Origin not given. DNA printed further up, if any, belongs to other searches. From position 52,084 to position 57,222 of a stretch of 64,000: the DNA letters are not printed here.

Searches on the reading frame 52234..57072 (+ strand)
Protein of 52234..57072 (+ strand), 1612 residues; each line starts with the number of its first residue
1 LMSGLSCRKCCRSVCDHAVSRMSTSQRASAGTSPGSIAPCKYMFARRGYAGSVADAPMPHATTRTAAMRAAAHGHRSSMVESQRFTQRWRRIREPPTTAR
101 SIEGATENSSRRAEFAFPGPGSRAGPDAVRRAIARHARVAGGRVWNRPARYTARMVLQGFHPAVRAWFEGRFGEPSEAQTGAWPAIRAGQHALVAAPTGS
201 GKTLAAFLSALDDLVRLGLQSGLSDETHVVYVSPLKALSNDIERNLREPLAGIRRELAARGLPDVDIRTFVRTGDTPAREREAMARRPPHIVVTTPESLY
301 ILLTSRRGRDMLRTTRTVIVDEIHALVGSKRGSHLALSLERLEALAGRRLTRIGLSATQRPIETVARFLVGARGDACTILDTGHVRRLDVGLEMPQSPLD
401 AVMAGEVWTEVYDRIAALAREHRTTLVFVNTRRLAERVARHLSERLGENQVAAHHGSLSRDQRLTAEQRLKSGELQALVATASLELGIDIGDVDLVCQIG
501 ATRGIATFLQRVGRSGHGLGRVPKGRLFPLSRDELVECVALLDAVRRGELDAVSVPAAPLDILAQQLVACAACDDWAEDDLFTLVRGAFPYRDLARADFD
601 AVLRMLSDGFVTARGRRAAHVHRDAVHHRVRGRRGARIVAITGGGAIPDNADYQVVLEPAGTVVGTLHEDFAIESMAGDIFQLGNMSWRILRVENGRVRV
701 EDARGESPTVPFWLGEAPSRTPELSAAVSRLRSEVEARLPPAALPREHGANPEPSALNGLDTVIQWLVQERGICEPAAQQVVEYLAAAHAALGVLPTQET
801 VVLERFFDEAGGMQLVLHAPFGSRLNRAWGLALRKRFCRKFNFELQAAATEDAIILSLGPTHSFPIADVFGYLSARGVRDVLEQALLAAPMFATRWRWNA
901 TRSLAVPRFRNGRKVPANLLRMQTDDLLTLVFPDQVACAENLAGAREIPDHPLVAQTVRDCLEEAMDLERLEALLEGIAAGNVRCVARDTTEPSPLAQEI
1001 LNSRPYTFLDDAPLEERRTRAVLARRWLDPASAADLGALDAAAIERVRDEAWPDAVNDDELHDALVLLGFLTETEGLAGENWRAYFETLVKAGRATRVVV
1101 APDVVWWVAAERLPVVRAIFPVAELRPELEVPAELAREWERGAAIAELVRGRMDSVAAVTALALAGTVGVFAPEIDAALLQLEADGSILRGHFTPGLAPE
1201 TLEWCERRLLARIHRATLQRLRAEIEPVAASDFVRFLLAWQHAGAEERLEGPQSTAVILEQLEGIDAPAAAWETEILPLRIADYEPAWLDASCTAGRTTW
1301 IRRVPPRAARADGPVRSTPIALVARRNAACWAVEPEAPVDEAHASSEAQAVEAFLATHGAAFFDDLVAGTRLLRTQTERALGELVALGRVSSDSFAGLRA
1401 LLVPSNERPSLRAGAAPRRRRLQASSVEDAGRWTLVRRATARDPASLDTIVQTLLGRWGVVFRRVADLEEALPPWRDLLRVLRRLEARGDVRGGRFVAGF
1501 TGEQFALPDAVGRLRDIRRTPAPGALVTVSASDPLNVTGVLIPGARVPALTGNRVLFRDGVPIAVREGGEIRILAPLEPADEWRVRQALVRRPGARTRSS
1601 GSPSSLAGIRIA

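Call 57: search_protein_families(library=pfam, proteins=[window:52234-57072:+], max_evalue=0.00001)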
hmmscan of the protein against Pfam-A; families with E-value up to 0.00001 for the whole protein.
window:52234-57072:+ (1612 aa): 7 families
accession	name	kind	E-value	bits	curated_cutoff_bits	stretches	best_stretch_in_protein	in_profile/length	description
PF08494.16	DEAD_assoc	-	6.7e-53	179.8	23.5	1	795-997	1-191/191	DEAD/H associated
PF19306.5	WH_Lhr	-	1.5e-36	125.7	27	1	544-708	2-166/168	Large helicase-related protein, winged helix domain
PF00270.35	DEAD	-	7.4e-33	114.1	26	1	177-360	2-161/167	DEAD/DEAH box helicase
PF23234.1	WH4_Lhr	-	1.9e-28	98.3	27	1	1445-1523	6-84/87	Large helicase-related protein, winged-helix domain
PF00271.37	Helicase_C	-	6.6e-19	68.6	23.5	1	419-516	12-107/110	Helicase conserved C-terminal domain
PF23235.1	WH3_Lhr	-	7.9e-14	52.2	27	1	1230-1301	3-73/95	Large helicase-related protein, winged-helix domain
PF04851.21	ResIII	-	4.3e-07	30.4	22.5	0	188-358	22-161/164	Type III restriction enzyme, res subunit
